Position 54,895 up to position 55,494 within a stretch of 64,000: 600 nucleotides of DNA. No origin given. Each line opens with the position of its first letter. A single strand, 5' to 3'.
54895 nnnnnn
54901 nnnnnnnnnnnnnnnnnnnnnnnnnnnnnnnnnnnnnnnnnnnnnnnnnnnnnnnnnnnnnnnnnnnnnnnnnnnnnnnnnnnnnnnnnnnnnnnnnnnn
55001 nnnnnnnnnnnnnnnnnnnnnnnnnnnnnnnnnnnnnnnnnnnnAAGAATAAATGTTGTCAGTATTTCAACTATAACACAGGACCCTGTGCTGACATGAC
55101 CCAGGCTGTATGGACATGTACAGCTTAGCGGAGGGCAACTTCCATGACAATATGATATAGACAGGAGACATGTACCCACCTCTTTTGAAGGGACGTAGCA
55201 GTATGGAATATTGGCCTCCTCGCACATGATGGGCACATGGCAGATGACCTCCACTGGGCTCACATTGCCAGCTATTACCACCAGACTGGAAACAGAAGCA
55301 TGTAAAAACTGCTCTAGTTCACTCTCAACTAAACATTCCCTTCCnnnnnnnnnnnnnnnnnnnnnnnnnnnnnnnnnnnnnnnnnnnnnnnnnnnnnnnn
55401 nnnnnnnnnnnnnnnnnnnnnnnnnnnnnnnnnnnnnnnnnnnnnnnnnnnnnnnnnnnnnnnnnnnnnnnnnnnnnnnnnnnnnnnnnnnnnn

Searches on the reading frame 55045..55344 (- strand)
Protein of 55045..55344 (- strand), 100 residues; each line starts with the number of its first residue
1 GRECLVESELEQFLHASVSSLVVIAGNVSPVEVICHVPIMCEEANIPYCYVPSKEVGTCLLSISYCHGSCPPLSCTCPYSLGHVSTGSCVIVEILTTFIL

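Call 20: search_protein_families(library=pfam, proteins=[window:55045-55344:-], max_evalue=0.01)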
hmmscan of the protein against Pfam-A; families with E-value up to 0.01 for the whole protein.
seq(100 aa): 1 family
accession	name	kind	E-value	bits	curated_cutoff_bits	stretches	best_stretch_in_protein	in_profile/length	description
PF01248.31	Ribosomal_L7Ae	-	1.5e-11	44.2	22.1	1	17-60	30-74/95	Ribosomal protein L7Ae/L30e/S12e/Gadd45 family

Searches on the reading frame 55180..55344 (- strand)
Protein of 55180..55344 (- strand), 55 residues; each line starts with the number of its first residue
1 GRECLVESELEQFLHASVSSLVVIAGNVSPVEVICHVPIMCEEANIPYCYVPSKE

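Call 26: search_solved_structures(query=window:55180-55344:-, max_evalue=0.01)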
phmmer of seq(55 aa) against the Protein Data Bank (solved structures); distinct sequences matched with E-value up to 0.01: 121 (the best 60 are shown).
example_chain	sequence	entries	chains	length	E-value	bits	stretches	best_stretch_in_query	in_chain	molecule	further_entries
7bgb_I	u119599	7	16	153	1.1e-12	50.7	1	9-54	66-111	H/ACA ribonucleoprotein complex subunit 2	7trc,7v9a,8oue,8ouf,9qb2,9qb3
9yfl_C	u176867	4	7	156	6.2e-12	48.3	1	15-54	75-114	H/ACA ribonucleoprotein complex subunit 2-like protein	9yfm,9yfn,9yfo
2lbx_A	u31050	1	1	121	4.3e-11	45.7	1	12-55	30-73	H/ACA ribonucleoprotein complex subunit 2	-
9g25_D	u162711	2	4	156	7e-11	45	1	12-55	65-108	H/ACA ribonucleoprotein complex subunit NHP2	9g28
8hku_L7A1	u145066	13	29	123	1.4e-10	44.1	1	12-54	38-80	50S ribosomal protein L7Ae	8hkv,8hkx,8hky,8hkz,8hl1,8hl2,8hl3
5oql_V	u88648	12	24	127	2.3e-10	43.4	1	12-54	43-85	Snu13 | H/ACA ribonucleoprotein complex subunit 2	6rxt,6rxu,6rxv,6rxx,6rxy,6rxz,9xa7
10cz_A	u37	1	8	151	2.6e-10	43.3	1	13-55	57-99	Large ribosomal subunit protein eL8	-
10da_A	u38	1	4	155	2.6e-10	43.3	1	13-55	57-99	Large ribosomal subunit protein eL8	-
9e6q_AF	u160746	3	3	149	3e-10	43.1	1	13-55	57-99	Large ribosomal subunit protein eL8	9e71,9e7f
2lbw_A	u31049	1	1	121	4.5e-10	42.5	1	12-55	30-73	H/ACA ribonucleoprotein complex subunit 2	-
2fc3_A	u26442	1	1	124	5.5e-10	42.3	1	12-54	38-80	50S ribosomal protein L7Ae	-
1sds_A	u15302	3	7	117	1.1e-09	41.3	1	9-55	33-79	50S ribosomal protein L7Ae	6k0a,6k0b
1ra4_A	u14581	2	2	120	1.2e-09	41.2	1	9-55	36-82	50S ribosomal protein L7Ae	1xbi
3paf_A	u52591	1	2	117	1.2e-09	41.2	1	9-55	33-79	50S ribosomal protein L7Ae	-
7suk_SE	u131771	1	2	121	1.5e-09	40.9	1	9-54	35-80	Ribonucloprotein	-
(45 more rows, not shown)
